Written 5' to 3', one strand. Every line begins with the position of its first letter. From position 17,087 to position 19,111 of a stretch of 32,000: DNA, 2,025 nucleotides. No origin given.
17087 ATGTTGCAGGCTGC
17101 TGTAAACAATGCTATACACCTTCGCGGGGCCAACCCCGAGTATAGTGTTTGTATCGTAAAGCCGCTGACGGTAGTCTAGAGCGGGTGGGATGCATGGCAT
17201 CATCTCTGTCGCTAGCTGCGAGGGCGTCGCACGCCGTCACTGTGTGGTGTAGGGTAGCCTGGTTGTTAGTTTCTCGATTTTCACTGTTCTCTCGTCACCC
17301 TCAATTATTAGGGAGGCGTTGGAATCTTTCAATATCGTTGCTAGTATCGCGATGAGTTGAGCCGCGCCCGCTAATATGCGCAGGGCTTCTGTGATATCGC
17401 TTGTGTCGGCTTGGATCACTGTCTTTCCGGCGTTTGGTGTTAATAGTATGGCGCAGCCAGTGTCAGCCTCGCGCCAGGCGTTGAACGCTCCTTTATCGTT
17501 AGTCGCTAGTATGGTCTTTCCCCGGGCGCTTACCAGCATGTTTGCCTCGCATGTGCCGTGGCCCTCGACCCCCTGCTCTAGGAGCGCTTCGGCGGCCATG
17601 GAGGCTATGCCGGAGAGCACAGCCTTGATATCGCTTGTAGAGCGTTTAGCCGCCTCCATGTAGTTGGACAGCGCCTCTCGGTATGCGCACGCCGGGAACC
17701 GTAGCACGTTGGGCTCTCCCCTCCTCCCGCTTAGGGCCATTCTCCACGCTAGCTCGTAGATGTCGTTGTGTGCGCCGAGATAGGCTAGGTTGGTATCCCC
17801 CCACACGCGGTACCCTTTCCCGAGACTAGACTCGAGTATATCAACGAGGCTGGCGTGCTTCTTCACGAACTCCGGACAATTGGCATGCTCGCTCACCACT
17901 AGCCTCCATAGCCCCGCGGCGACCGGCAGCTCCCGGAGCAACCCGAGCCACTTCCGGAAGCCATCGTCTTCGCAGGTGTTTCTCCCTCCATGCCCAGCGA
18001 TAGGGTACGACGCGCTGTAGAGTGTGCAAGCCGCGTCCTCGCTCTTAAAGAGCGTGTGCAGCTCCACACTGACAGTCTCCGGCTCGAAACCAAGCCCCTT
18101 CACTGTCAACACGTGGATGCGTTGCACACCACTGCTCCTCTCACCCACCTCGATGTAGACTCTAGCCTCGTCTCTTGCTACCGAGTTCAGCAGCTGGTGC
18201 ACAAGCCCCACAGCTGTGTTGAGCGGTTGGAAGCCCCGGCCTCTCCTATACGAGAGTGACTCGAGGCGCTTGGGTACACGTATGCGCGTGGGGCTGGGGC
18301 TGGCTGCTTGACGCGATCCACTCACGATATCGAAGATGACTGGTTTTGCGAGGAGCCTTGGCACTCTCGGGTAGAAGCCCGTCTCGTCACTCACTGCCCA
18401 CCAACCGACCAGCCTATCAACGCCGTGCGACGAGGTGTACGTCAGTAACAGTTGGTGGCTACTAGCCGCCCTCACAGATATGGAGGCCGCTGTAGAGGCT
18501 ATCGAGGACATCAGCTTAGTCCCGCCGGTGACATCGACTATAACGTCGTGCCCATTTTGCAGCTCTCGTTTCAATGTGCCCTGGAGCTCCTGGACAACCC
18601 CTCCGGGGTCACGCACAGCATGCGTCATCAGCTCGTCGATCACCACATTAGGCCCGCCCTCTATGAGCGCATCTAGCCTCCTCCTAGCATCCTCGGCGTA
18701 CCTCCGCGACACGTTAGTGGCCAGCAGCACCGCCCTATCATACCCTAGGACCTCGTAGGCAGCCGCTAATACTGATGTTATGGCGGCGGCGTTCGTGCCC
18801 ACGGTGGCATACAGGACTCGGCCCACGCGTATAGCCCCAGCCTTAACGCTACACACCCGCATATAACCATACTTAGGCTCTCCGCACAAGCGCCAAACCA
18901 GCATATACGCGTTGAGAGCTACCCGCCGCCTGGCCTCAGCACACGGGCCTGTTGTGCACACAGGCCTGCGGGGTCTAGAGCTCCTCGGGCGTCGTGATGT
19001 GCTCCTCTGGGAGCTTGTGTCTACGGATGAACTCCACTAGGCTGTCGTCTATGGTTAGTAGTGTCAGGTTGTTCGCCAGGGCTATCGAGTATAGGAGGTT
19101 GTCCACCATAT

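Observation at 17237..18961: A 574-aa CARF-PIN fusion is a candidate cyclic-oligoadenylate-gated PIN nuclease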

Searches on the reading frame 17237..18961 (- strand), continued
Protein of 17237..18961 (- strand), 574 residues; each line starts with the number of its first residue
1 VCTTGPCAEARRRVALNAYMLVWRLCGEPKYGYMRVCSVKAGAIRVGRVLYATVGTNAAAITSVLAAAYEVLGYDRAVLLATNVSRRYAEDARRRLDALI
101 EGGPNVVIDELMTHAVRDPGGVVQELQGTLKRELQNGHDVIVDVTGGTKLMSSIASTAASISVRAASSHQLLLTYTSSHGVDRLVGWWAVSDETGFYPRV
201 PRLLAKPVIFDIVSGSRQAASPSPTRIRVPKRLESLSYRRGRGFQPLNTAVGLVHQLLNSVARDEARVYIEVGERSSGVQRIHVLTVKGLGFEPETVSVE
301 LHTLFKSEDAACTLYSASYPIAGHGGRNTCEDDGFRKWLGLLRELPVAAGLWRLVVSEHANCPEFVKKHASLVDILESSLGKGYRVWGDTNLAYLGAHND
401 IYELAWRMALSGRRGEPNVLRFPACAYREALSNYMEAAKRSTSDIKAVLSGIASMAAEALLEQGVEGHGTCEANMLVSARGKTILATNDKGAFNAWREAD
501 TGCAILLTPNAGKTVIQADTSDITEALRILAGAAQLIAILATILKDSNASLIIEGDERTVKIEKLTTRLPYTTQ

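Call 69: find_encoding_contigs(protein=P0016, flank=10000, max_places=2)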
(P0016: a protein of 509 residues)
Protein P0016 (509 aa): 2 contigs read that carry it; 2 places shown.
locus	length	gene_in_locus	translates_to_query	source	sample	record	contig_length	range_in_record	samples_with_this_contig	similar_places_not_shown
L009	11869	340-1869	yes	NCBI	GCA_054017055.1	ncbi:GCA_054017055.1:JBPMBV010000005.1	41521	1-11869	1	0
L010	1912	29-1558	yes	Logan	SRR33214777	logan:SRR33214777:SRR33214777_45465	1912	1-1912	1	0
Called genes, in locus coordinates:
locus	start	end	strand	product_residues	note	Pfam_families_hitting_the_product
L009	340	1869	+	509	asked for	-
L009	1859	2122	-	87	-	-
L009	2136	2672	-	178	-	-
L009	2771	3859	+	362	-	PF13353:Fer4_12, PF04055:Radical_SAM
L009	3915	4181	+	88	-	PF01200:Ribosomal_S28e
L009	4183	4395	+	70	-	-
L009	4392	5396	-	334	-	PF09376:NurA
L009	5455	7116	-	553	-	-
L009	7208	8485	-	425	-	PF05496:RuvB_N (weak), PF05673:DUF815 (weak), PF00004:AAA, PF07728:AAA_5 (weak), PF21328:Gp44_lid (weak), PF21960:RCF1-5-like_lid (weak)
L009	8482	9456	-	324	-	PF03215:Rad17 (weak), PF05496:RuvB_N (weak), PF25199:nSTAND_NTPase5 (weak), PF07726:AAA_3 (weak), PF00004:AAA, PF13177:DNA_pol3_delta2, PF21960:RCF1-5-like_lid, PF08542:Rep_fac_C, +3 more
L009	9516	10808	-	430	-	PF00361:Proton_antipo_M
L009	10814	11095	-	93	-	PF00420:Oxidored_q2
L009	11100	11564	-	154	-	PF00499:Oxidored_q3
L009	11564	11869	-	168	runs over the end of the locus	PF00037:Fer4, PF12797:Fer4_2 (weak), PF12837:Fer4_6 (weak), PF13237:Fer4_10, PF14697:Fer4_21, PF12838:Fer4_7, PF13187:Fer4_9, PF00037:Fer4, +6 more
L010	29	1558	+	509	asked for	-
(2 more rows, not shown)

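Call 90: fold_search(model_id=the predicted structure, library=viral)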
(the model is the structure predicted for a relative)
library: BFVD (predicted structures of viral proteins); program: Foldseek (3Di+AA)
matches with E <= 10: 292; with E <= 0.001: 0
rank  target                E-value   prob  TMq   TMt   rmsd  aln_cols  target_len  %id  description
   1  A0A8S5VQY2            2.2e-02  0.99  0.17  0.35   6.4       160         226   11  (no name in the UniProt tables at hand)
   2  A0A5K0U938            7.0e-02  0.63  0.15  0.12  11.4       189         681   14  Uncharacterized protein [Yasminevirus sp. GU-2018]
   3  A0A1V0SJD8            1.1e-01  0.90  0.13  0.23   4.5       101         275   11  Glycosyltransferase family 2 [Klosneuvirus KNV1]
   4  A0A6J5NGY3            1.2e-01  0.87  0.17  0.39   5.3       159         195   11  N-acetylglucosaminyl phosphatidylinositol deacetylase-related [uncultured Caudovirales phage]
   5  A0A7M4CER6            1.4e-01  0.20  0.13  0.08  14.2       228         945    9  mRNA-capping enzyme [Pyramimonas orientalis virus 01B]
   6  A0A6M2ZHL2            1.9e-01  0.47  0.12  0.21   5.5       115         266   14  Glycosyltransferase [Synechococcus phage S-SCSM1]
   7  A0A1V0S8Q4            2.1e-01  0.28  0.14  0.12  13.7       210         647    8  mRNA capping enzyme [Catovirus CTV1]
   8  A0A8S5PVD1            2.2e-01  0.54  0.14  0.12   7.4       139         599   11  Cytosine-specific methyltransferase [Siphoviridae sp. ct0yh16]
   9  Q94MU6                2.9e-01  0.69  0.17  0.42   6.5       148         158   10  p23 [Myxococcus phage Mx8]
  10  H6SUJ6                3.2e-01  0.77  0.17  0.40   4.8       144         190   13  LmbE-like protein [Campylobacter virus IBB35]
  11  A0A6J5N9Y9            3.4e-01  0.44  0.15  0.28   7.6       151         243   14  Uncharacterized protein [uncultured Caudovirales phage]
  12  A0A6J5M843            3.6e-01  0.66  0.17  0.45   5.4       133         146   10  Uncharacterized protein [uncultured Caudovirales phage]
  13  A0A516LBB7            4.9e-01  0.23  0.14  0.23   8.5       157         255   12  (no name in the UniProt tables at hand)
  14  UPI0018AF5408         6.0e-01  0.25  0.15  0.25   8.9       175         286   10  (no name look-up for this kind of identifier)
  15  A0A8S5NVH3            6.6e-01  0.09  0.13  0.23  15.6       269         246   11  AAA domain protein [Siphoviridae sp. ctQ091]
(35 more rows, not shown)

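Call 94: search_protein_families(library=padloc, proteins=[L002:543-1466:+, L002:1463-2167:+, L002:2164-3600:+, L002:3631-4509:+, L001:139-1017:+, L007:7109-8083:+, L007:9823-10299:+], max_evalue=0.00001)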
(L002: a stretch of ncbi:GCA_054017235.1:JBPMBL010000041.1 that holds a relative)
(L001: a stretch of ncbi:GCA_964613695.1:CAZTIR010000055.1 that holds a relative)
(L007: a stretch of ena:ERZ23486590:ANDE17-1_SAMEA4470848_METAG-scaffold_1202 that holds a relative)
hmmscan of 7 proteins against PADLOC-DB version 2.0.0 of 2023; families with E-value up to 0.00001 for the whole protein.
L002:543-1466:+ (307 aa): 15 families
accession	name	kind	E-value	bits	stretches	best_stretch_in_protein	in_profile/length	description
PDLC00981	Cmr4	-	1.1e-48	164.7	1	11-297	3-283/283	CRISPR type III-B/RAMP module RAMP protein Cmr4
PDLC01441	Cmr4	-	2.6e-48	162.9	1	10-298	4-241/245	"CAS-III-B,CAS-III-C; effector_G7"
PDLC01295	Cmr4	-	4e-46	156.3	1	11-297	3-256/256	"CAS-III-B,CAS-III-C; effector_G7"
PDLC00982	Cmr4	-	6.6e-43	145.5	1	11-297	3-281/281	Cmr4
PDLC01016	Csm3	-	2.4e-16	58.7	1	15-297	5-189/189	Csm3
PDLC01015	Csm3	-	4.5e-13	48.7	1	16-114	2-98/178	Csm3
PDLC01613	Csm3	-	6.6e-12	44.7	1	15-297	4-177/177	"CAS-III-A,CAS-III-D; effector_G7"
PDLC01339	Csm3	-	4.2e-11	42.1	1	15-71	1-43/163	"CAS-III-A,CAS-III-D; effector_G7"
PDLC02115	Cas7_IIId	-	5.6e-11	40.3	1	15-109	12-104/486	-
PDLC01442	Csm3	-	1.6e-10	39.2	1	16-298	17-180/208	"CAS-III-A,CAS-III-D; effector_G7"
PDLC01296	Csm3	-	1.6e-08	32.8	0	17-56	14-52/192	"CAS-III-A,CAS-III-D; effector_G7"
PDLC01017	Csm3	-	3.6e-08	31.4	1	15-65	17-71/257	Csm3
PDLC02107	Cas7_IIId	-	2e-07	28.3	1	15-101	14-88/426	-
PDLC02111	Cas7_IIId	-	4.1e-06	23.9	0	17-96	20-91/417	-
PDLC01585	Csm3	-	9.1e-06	23.3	0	21-57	16-52/206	"CAS-III-A,CAS-III-D; effector_G7"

L002:1463-2167:+ (234 aa): 0 families

L002:2164-3600:+ (478 aa): 3 families
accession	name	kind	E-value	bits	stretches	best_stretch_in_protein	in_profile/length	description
PDLC01270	Cmr1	-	1.3e-08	33.5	1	62-280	21-137/139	"CAS-III-B,CAS-III-C; effector_G7"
PDLC00976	Cmr1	-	1.6e-07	29.1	0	252-313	147-207/387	Cmr1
PDLC01445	Cmr1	-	3.8e-06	25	0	59-323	22-190/276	"CAS-III-B,CAS-III-C; effector_G7"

L002:3631-4509:+ (292 aa): 15 families
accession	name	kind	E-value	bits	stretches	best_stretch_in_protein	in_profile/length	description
PDLC00987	Cmr6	-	6.4e-21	73.3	1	101-280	55-212/213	Cmr6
PDLC01452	Cmr6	-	8.2e-21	73.1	1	89-281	79-225/228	"CAS-III-B,CAS-III-C; effector_G7"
PDLC01274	Cmr6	-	4.8e-20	70.4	1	90-280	40-187/188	"CAS-III-B,CAS-III-C; effector_G7"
PDLC00989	Cmr6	-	8.8e-19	66.3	1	102-281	102-260/264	Cmr6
PDLC01442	Csm3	-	3.9e-13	47.7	1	107-286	41-184/208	"CAS-III-A,CAS-III-D; effector_G7"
PDLC01297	Csm3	-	6.1e-12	43.9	1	108-169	39-99/198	"CAS-III-A,CAS-III-D; effector_G7"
PDLC01339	Csm3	-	4.1e-11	42.2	1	110-278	18-163/163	"CAS-III-A,CAS-III-D; effector_G7"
PDLC01016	Csm3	-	7.2e-10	37.6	1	108-281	28-189/189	Csm3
PDLC01015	Csm3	-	1e-09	37.8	1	107-278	24-178/178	Csm3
PDLC01014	Csm3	-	5.6e-09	34.4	0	108-168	40-109/203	CRISPR type III-A/MTUBE-associated RAMP protein Csm3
PDLC01017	Csm3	-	2.3e-08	32.1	0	104-154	41-101/257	Csm3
PDLC02111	Cas7_IIId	-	5.5e-08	30.1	0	110-166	254-309/417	-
PDLC01613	Csm3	-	1.2e-07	30.9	0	110-131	23-41/177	"CAS-III-A,CAS-III-D; effector_G7"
PDLC01441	Cmr4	-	2.6e-07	28.7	1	110-159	35-73/245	"CAS-III-B,CAS-III-C; effector_G7"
PDLC01296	Csm3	-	2.3e-06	25.8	0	110-135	37-62/192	"CAS-III-A,CAS-III-D; effector_G7"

L001:139-1017:+ (292 aa): 15 families
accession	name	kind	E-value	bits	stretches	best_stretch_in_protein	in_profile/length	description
PDLC00987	Cmr6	-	4e-22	77.3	1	101-280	55-212/213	Cmr6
PDLC01452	Cmr6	-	3.3e-21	74.4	1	41-281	34-225/228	"CAS-III-B,CAS-III-C; effector_G7"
PDLC01274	Cmr6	-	2.5e-20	71.3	1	90-280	40-187/188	"CAS-III-B,CAS-III-C; effector_G7"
PDLC00989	Cmr6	-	3e-19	67.8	1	101-281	101-260/264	Cmr6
PDLC01442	Csm3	-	1.3e-12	46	1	107-283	41-181/208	"CAS-III-A,CAS-III-D; effector_G7"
PDLC01297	Csm3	-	4.8e-11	40.9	1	107-284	38-187/198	"CAS-III-A,CAS-III-D; effector_G7"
PDLC01339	Csm3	-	3.7e-10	39.1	1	110-278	18-163/163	"CAS-III-A,CAS-III-D; effector_G7"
PDLC01015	Csm3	-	6.6e-10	38.4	1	107-278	24-178/178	Csm3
PDLC01016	Csm3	-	4.3e-09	35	1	108-281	28-189/189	Csm3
PDLC01017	Csm3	-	4.9e-09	34.3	0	105-156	42-103/257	Csm3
PDLC01014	Csm3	-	1.6e-08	32.9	0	107-166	39-107/203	CRISPR type III-A/MTUBE-associated RAMP protein Csm3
PDLC01613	Csm3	-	4.7e-08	32.1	0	110-137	23-47/177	"CAS-III-A,CAS-III-D; effector_G7"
PDLC02111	Cas7_IIId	-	3.4e-07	27.5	0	110-165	254-308/417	-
PDLC01441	Cmr4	-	8.6e-07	27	1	110-160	35-77/245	"CAS-III-B,CAS-III-C; effector_G7"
PDLC01296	Csm3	-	2.3e-06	25.7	0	110-136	37-63/192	"CAS-III-A,CAS-III-D; effector_G7"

L007:7109-8083:+ (324 aa): 13 families
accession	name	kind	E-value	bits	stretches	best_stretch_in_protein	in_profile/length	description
PDLC01928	CARF7--CARF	-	1.6e-119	396.5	1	9-312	1-277/278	-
PDLC01926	CARF7--CARF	-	2.6e-44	149.5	1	10-251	2-200/241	-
PDLC01462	Csm6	-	6.7e-33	111.9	1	16-242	1-177/192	CAS-III; associated_signaling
PDLC01355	Csm6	-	1.2e-31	107.6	1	97-246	24-169/172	CAS-III; associated_signaling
PDLC01307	Csm6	-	6.3e-31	105.4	1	84-245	25-163/169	CAS-III; associated_signaling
PDLC01033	CARF_RelE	-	3.2e-29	100.2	1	12-252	4-184/294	CARF+RelE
PDLC01634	Csm6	-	1.2e-28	98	1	107-236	3-128/130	CAS-III; associated_signaling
PDLC01937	CARF7--CARF_RelE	-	8.9e-17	59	1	92-244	26-175/344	-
PDLC01931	CARF7--CARF_DUF2103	-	5.8e-13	46.8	1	102-244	39-177/340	-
PDLC01934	CARF7--CARF_RelE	-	1.2e-08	32.4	1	128-258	87-220/359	-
PDLC01939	CARF7--CARF_RelE_like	-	2.1e-08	31.3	1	130-246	76-194/370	-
PDLC01930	CARF7--CARF_DUF2103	-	2.9e-08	31.4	1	130-258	70-198/353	-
PDLC01936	CARF7--CARF_RelE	-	1.9e-06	25.5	1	131-245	83-197/356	-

L007:9823-10299:+ (158 aa): 5 families
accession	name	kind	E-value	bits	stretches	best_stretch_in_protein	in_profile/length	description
PDLC01980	CARF_m13--CARF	-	6.3e-41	138.1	1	1-138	1-135/168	-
PDLC01063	Csx1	-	4.8e-23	80.1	1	1-138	1-132/167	Type I associated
PDLC01905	CARF5--CARF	-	3.3e-21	73.7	1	1-141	1-143/176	-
PDLC01354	Csx1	-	5e-08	31.1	1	4-114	5-118/189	CAS-III; associated_signaling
PDLC01851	CARF3--CARF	-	1e-06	26.4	1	4-114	5-122/279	-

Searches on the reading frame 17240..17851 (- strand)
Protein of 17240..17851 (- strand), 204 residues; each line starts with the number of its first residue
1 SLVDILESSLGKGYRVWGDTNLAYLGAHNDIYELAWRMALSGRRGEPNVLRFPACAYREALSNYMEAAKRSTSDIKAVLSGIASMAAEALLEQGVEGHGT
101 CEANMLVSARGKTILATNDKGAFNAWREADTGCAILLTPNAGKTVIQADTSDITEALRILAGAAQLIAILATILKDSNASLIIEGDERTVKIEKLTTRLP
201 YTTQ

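Call 46: search_solved_structures(query=window:17240-17851:-, max_evalue=10, show_alignments=2)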
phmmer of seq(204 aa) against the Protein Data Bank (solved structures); distinct sequences matched with E-value up to 10: 0.

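Call 61: search_solved_structures(query=A3, max_evalue=10, show_alignments=4)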
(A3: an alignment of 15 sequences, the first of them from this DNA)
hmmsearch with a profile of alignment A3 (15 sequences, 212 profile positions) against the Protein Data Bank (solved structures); distinct sequences matched with E-value up to 10: 5.
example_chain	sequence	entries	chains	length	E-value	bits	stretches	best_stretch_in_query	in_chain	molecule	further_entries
1o4w_A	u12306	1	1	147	3.4e-05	27.1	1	71-146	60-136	PIN (PilT N-terminus) domain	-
7e8k_A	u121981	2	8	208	0.00093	22.4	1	49-137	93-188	RNA-free ribonuclease P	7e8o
3ix7_A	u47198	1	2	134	0.0014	21.8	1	54-146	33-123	Uncharacterized protein TTHA0540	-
1v8o_A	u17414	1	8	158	0.0041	20.2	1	36-147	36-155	hypothetical protein PAE2754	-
1v8p_A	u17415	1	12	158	0.0043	20.2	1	36-147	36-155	hypothetical protein PAE2754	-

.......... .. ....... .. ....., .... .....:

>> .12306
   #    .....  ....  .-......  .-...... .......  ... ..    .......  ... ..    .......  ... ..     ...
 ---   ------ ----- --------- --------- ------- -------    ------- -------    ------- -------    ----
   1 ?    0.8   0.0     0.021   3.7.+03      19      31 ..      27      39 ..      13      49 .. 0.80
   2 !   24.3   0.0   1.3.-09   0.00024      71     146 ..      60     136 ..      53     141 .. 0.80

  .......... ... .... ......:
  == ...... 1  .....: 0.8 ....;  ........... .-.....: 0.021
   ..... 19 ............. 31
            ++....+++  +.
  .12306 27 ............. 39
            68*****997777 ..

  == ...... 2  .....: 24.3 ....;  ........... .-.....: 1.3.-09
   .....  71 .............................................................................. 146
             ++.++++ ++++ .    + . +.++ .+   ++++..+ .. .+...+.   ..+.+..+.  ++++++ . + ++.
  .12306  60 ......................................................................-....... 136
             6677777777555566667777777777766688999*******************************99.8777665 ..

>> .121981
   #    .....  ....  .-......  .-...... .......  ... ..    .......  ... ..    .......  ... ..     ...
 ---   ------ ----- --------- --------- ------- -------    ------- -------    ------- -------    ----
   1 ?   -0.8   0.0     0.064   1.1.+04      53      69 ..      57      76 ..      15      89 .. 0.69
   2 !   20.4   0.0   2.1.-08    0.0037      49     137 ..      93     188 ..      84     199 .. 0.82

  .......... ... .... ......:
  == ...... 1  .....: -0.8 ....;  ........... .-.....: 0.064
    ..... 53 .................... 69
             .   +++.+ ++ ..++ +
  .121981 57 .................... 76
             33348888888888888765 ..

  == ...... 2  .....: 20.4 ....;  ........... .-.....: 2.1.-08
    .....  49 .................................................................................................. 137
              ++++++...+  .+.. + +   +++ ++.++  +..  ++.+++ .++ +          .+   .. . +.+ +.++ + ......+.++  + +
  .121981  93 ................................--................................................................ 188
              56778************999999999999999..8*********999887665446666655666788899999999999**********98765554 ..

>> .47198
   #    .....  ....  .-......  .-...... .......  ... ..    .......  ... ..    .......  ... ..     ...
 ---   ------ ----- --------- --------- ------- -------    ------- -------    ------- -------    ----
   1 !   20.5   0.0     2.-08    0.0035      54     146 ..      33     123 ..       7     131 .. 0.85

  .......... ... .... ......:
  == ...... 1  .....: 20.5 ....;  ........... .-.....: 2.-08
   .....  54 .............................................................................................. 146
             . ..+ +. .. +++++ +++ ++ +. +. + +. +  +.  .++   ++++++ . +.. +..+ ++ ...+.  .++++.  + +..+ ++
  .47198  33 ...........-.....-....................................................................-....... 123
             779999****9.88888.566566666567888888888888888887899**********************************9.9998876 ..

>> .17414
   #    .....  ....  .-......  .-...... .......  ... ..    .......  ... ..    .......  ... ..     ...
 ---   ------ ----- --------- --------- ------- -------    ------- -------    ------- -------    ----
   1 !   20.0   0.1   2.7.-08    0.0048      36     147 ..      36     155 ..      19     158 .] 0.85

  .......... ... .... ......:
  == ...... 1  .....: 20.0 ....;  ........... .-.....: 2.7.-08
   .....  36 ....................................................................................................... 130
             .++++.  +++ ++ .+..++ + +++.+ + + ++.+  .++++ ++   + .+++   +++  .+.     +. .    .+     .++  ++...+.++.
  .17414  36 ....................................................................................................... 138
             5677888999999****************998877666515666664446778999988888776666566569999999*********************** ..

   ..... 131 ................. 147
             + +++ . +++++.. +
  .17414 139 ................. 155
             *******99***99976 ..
